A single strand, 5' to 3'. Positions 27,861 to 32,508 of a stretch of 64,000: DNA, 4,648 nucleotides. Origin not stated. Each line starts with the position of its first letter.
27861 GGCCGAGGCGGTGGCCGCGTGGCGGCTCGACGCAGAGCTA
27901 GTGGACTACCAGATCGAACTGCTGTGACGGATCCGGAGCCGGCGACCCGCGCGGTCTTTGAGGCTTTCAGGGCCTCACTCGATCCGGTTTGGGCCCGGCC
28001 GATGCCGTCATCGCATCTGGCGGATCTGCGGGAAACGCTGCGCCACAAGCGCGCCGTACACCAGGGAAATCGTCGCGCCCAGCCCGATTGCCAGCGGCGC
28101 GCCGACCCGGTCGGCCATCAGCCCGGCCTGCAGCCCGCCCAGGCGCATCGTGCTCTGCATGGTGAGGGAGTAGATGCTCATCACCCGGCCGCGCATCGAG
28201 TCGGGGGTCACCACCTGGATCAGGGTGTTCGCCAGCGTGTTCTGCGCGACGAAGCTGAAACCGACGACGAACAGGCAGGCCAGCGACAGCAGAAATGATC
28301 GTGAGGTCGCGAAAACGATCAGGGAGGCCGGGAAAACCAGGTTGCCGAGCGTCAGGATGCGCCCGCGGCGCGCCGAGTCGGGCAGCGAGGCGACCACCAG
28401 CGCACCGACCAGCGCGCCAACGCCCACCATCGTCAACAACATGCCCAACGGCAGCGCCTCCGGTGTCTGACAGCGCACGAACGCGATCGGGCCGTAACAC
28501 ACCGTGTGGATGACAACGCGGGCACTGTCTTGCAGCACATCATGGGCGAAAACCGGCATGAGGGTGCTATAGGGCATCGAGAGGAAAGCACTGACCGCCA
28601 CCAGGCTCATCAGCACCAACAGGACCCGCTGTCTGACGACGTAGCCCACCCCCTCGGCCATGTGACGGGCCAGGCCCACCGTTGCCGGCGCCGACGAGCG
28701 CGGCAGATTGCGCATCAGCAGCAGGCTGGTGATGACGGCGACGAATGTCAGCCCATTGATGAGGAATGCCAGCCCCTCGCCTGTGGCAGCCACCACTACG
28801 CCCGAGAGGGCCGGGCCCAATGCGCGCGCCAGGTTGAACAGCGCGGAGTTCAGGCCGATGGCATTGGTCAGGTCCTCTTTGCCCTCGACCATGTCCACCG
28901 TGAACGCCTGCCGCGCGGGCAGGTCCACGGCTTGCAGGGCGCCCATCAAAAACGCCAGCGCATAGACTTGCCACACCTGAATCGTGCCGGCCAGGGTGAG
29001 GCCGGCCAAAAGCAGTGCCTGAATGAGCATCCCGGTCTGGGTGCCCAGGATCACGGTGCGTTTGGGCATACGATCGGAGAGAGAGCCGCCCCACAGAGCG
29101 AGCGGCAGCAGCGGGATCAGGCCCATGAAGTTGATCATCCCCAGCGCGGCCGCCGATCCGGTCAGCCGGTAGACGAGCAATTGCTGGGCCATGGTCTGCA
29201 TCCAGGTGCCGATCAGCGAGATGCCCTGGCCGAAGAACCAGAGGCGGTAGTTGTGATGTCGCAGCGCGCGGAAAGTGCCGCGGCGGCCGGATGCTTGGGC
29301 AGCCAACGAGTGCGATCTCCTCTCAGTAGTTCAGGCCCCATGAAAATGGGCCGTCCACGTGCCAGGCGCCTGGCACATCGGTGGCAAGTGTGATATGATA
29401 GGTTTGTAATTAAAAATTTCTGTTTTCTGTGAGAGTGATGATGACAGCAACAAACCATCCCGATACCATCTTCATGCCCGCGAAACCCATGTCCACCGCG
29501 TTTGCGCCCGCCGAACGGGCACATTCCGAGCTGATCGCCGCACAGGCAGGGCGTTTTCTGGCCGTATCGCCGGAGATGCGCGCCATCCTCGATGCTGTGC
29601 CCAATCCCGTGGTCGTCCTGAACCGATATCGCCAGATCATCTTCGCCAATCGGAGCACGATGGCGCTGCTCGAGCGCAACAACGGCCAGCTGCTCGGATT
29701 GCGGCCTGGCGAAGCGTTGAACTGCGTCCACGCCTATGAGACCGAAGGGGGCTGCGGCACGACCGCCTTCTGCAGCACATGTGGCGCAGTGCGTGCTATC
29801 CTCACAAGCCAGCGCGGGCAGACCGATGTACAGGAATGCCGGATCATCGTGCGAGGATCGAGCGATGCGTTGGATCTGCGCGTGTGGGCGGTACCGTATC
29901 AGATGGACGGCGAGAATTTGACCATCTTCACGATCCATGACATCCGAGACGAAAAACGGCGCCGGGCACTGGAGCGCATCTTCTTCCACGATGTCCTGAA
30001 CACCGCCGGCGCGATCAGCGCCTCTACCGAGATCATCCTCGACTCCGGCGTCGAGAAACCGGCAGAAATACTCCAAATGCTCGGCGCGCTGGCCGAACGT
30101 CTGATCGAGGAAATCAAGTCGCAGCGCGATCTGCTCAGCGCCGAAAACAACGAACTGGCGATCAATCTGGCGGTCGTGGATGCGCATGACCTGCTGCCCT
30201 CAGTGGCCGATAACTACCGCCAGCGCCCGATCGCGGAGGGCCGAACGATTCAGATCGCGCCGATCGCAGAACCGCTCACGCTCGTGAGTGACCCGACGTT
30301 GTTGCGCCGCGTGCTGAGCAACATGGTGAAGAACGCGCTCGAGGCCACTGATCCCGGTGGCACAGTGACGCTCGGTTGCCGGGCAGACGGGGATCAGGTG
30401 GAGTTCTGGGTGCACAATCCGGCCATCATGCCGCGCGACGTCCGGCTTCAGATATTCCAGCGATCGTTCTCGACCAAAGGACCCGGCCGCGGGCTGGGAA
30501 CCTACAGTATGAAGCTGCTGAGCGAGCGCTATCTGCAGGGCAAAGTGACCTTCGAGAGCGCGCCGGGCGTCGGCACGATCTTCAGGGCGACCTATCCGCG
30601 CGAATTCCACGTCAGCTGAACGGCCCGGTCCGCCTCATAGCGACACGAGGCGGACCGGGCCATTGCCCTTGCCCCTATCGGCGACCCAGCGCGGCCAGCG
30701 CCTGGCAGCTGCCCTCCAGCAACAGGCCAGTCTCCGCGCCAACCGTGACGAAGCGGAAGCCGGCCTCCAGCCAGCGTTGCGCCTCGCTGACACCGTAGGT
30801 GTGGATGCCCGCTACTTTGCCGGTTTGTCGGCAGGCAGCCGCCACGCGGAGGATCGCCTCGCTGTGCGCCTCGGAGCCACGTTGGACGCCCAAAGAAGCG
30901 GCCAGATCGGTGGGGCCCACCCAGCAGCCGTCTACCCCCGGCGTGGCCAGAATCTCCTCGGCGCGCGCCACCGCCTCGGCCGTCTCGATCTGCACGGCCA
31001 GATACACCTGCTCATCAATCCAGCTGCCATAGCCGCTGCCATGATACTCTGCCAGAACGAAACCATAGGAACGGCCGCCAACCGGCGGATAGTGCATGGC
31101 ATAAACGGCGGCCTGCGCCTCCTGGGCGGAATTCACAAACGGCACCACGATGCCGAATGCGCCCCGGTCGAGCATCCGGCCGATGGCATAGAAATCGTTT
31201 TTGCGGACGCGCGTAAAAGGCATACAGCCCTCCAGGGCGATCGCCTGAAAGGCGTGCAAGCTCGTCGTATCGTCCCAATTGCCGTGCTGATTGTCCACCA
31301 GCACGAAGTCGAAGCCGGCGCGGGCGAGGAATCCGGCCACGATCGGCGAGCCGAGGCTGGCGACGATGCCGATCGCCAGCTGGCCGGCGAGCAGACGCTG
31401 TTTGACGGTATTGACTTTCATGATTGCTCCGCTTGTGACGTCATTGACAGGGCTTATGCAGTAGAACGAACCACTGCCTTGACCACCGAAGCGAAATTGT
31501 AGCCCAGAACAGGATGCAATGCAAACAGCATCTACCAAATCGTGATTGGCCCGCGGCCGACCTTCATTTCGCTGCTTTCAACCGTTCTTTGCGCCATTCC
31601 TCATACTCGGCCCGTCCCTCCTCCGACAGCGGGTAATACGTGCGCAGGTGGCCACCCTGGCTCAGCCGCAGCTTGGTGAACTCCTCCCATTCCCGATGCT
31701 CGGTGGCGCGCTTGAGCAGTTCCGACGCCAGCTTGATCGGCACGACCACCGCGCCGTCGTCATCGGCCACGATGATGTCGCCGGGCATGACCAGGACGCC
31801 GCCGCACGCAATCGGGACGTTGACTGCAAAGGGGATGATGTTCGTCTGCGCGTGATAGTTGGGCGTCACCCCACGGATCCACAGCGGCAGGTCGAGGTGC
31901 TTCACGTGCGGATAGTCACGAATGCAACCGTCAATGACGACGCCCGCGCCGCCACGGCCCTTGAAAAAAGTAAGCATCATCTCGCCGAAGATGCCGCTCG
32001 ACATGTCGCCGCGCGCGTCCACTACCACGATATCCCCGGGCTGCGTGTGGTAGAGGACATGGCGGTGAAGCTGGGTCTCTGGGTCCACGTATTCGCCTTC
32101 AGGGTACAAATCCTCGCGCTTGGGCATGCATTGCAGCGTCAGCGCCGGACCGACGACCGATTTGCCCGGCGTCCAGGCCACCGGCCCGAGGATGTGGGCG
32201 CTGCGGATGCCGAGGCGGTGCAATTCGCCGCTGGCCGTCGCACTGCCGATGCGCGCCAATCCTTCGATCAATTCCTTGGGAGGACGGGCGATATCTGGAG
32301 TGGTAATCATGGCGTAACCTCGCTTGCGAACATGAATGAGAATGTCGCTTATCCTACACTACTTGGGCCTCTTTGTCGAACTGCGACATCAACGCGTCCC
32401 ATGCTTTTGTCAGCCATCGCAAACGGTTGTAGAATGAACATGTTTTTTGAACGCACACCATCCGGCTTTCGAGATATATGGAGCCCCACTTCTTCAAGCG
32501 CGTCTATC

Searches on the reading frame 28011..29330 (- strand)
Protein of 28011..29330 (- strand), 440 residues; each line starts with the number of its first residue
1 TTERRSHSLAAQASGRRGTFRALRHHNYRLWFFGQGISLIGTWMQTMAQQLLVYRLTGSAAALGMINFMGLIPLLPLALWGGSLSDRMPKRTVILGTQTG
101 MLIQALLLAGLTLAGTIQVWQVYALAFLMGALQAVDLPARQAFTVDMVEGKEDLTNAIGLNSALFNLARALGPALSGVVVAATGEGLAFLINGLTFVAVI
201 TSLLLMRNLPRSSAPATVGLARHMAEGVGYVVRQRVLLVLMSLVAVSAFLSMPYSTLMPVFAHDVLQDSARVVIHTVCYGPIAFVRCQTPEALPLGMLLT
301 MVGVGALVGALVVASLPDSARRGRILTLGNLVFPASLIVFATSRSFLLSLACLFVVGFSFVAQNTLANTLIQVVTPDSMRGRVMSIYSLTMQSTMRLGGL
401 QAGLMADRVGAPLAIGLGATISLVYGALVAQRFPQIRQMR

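Call 18: search_protein_families(library=pfam, proteins=[window:28011-29330:-], max_evalue=0.00001)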
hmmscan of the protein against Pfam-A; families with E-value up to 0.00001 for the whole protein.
window:28011-29330:- (440 aa): 2 families
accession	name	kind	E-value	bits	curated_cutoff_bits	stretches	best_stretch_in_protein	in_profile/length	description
PF05977.19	MFS_3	-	4.4e-50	171.1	27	1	19-433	3-393/524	Transmembrane secretion effector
PF07690.21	MFS_1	-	9.7e-40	137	33.4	2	32-392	2-340/347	Major Facilitator Superfamily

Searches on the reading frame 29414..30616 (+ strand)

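Call 18: search_protein_families(library=pfam, proteins=[window:29414-30616:+], max_evalue=0.00001)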
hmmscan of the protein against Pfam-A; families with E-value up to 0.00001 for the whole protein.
window:29414-30616:+ (401 aa): 1 family
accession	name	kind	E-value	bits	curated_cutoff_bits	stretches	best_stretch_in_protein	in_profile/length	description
PF02518.31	HATPase_c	-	1.5e-16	61.2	26.4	1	293-396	2-109/111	Histidine kinase-, DNA gyrase B-, and HSP90-like ATPase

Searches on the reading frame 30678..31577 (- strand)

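Call 18: search_protein_families(library=pfam, proteins=[window:30678-31577:-], max_evalue=0.00001)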
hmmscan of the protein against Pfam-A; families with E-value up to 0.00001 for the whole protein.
window:30678-31577:- (300 aa): 1 family
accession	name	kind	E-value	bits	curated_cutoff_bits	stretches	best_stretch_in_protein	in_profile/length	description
PF03328.21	HpcH_HpaI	-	2.2e-28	99.5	25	1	76-287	9-219/221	HpcH/HpaI aldolase/citrate lyase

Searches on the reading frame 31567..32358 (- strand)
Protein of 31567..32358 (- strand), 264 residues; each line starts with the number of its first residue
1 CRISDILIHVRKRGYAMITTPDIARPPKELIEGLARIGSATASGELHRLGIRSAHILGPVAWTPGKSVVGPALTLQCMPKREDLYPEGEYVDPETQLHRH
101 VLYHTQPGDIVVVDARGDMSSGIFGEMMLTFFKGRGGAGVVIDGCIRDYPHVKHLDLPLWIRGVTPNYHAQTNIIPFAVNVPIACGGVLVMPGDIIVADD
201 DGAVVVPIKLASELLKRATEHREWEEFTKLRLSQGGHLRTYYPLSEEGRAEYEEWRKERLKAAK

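Call 18: search_protein_families(library=pfam, proteins=[window:31567-32358:-], max_evalue=0.00001)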
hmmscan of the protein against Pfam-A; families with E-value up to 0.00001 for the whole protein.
window:31567-32358:- (264 aa): 1 family
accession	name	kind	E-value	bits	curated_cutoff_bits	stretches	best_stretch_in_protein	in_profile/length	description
PF03737.21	RraA-like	-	4.2e-36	124.9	24.5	1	46-205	8-152/152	Aldolase/RraA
